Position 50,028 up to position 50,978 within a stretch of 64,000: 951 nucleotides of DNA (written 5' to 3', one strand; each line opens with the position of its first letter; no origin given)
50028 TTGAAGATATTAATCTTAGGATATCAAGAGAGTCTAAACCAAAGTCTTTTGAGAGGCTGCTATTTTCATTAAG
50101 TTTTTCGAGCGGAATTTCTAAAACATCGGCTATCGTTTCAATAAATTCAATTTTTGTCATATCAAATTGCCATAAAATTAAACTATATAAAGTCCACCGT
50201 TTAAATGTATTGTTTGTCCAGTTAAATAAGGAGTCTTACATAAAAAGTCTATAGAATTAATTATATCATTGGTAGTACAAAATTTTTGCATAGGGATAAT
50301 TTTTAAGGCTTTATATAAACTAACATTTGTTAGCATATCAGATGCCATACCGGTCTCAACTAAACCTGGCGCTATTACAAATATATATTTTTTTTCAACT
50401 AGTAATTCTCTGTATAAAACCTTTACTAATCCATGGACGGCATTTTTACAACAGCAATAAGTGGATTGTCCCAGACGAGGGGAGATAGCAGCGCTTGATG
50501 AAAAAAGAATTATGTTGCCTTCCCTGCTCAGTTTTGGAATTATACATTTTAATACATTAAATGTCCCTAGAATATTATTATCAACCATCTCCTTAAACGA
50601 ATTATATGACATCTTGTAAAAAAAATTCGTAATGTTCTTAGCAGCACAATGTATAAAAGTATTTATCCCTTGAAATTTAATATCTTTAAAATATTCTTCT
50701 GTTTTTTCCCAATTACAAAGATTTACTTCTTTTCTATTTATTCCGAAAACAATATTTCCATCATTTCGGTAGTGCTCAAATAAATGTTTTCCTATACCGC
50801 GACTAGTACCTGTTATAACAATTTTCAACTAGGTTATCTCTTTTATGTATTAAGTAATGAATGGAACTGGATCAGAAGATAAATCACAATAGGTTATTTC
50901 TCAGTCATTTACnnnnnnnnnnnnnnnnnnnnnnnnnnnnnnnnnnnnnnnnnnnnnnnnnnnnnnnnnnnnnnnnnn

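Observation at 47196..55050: AT-rich island with an integrase remnant and an AraC-headed operon: protease-like protein + unknown partner + dedicated KR-ACP-KS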

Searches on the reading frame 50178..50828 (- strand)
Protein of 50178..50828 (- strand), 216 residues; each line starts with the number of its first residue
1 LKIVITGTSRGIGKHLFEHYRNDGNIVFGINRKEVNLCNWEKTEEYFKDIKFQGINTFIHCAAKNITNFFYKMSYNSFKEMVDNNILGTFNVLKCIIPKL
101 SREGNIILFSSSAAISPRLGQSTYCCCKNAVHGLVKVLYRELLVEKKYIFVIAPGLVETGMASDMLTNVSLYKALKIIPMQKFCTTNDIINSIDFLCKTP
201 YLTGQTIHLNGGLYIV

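Call 3: search_protein_families(library=pfam, proteins=[window:50178-50828:-], max_evalue=0.1)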
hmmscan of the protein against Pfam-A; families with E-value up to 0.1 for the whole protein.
window:50178-50828:- (216 aa): 7 families
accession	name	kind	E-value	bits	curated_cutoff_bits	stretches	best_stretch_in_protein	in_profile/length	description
PF00106.31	adh_short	-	4.7e-24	85.4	26.6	2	36-164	57-189/195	short chain dehydrogenase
PF13561.12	adh_short_C2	-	1.8e-23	83.8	27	1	36-213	51-235/236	Enoyl-(Acyl carrier protein) reductase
PF08659.16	KR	-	2.1e-07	31.4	22.6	1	36-137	61-162/180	KR domain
PF01370.27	Epimerase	-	6e-07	29.6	20.9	1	3-118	1-121/240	NAD dependent epimerase/dehydratase family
PF04321.23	RmlD_sub_bind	-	0.0002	21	27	1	1-63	1-60/287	RmlD substrate binding domain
PF16363.11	GDP_Man_Dehyd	-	0.027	14.3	27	0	34-112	58-130/332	GDP-mannose 4,6 dehydratase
PF23441.1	SDR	-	0.061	13.1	27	1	87-215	124-257/258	SDR-like rossmann domain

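Call 4: search_protein_families(library=ncbifam, proteins=[window:50178-50828:-], max_evalue=0.1)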
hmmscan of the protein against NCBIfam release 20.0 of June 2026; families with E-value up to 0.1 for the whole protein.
window:50178-50828:- (216 aa): 201 families (the best 25 are shown)
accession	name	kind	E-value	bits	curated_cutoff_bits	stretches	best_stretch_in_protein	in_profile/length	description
TIGR01830.1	3oxo_ACP_reduc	equivalog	3.5e-30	105.5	297.75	1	34-214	54-239/239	3-oxoacyl-[acyl-carrier-protein] reductase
NF009466.0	PRK12826.1-2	subfamily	3.4e-27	95.5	222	1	39-214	64-245/248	3-oxoacyl-ACP reductase FabG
TIGR01829.1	AcAcCoA_reduct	subfamily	1.9e-26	93.2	302.1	1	29-215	51-242/242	acetoacetyl-CoA reductase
NF004200.0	PRK05653.1-5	equivalog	4.9e-26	91.8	273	1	48-213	73-241/242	3-oxoacyl-ACP reductase FabG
NF009464.0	PRK12824.1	subfamily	7.8e-26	91.2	269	1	31-215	55-244/245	3-oxoacyl-ACP reductase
NF047420.2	EF_P_mod_YmfI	equivalog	1e-25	90.8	238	1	35-214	56-236/236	elongation factor P 5-aminopentanone reductase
NF004198.0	PRK05653.1-3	equivalog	9.6e-25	87.5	296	1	51-215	81-248/248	3-oxoacyl-ACP reductase FabG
NF004197.0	PRK05653.1-1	equivalog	6.9e-24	84.8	332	1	52-215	82-248/249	3-oxoacyl-ACP reductase FabG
NF004199.0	PRK05653.1-4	equivalog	3.1e-23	82.6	301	1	55-215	84-247/247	3-oxoacyl-ACP reductase FabG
NF006072.0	PRK08217.1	subfamily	1.5e-22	80.6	298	1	70-214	107-252/253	3-ketoacyl-(acyl-carrier-protein) reductase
NF053542.1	FlxB_rubin_SDR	equivalog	4.6e-22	78.9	340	1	47-213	73-239/239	flexirubin biosynthesis SDR family reductase FlxB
NF005559.1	PRK07231.1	subfamily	6e-22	78.4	215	1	52-214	78-248/249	glucose 1-dehydrogenase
TIGR01831.1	fabG_rel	equivalog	7.6e-21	74.6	338.85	1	58-213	80-238/239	3-ketoacyl-ACP reductase FabG2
NF005752.0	PRK07576.1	subfamily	1.5e-20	73.6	321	1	51-213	83-250/271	SDR family oxidoreductase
NF040605.2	mycolic_FabG1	exception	2.4e-20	73.4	420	1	3-213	4-229/233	3-oxoacyl-ACP reductase FabG1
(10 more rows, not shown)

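Call 43: search_protein_families(library=padloc, proteins=[window:50178-50828:-], max_evalue=0.1)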
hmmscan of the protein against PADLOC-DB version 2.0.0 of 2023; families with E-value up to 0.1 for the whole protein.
window:50178-50828:- (216 aa): 0 families

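Call 88: search_solved_structures(query=window:50178-50828:-, max_evalue=1e-15)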
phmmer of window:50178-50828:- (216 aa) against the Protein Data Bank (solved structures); distinct sequences matched with E-value up to 1e-15: 31.
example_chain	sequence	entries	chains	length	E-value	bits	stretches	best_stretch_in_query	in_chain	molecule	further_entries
3osu_A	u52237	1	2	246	2.2e-23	86.3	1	36-215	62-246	3-oxoacyl-[acyl-carrier-protein] reductase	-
3sj7_A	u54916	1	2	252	2.5e-23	86.2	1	36-215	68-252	3-oxoacyl-(Acyl-carrier-protein) reductase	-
2p68_A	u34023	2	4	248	3e-22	82.6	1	3-214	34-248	3-oxoacyl-[acyl-carrier-protein] reductase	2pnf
3tzk_A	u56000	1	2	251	7.2e-20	74.9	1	34-216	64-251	3-oxoacyl-[acyl-carrier protein] reductase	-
3lyl_A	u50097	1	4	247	9.8e-20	74.4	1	30-215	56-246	3-oxoacyl-(Acyl-carrier-protein) reductase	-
6t77_A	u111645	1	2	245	1.8e-19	73.6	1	51-216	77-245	3-oxoacyl-ACP reductase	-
4wjz_A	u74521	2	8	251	1.9e-19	73.5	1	34-216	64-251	3-oxoacyl-[acyl-carrier-protein] reductase FabG | 3-oxoacyl-[acyl-carrier protein] reductase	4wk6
3op4_A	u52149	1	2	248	2.4e-19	73.2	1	34-216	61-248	3-oxoacyl-[acyl-carrier protein] reductase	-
3rro_A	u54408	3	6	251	2.6e-19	73.1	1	34-216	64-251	3-ketoacyl-(acyl-carrier-protein) reductase | 3-oxoacyl-[acyl-carrier protein] reductase | 3-oxoacyl-[acyl-carrier-protein] reductase FabG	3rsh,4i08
3tzh_A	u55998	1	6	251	3.5e-19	72.6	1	34-216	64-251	3-oxoacyl-[acyl-carrier protein] reductase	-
3u09_A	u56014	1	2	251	4.7e-19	72.2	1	34-216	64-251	3-oxoacyl-[acyl-carrier-protein] reductase FabG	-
4jro_A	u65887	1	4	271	5.5e-19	72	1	34-214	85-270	FabG protein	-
8x89_A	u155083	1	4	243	8.3e-19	71.4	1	54-213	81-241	3-oxoacyl-[acyl-carrier-protein] reductase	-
3tzc_A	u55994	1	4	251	9.3e-19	71.2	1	34-216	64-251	3-oxoacyl-[acyl-carrier protein] reductase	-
7caw_A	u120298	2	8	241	1.6e-18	70.5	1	70-213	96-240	3-oxoacyl-ACP reductase FabG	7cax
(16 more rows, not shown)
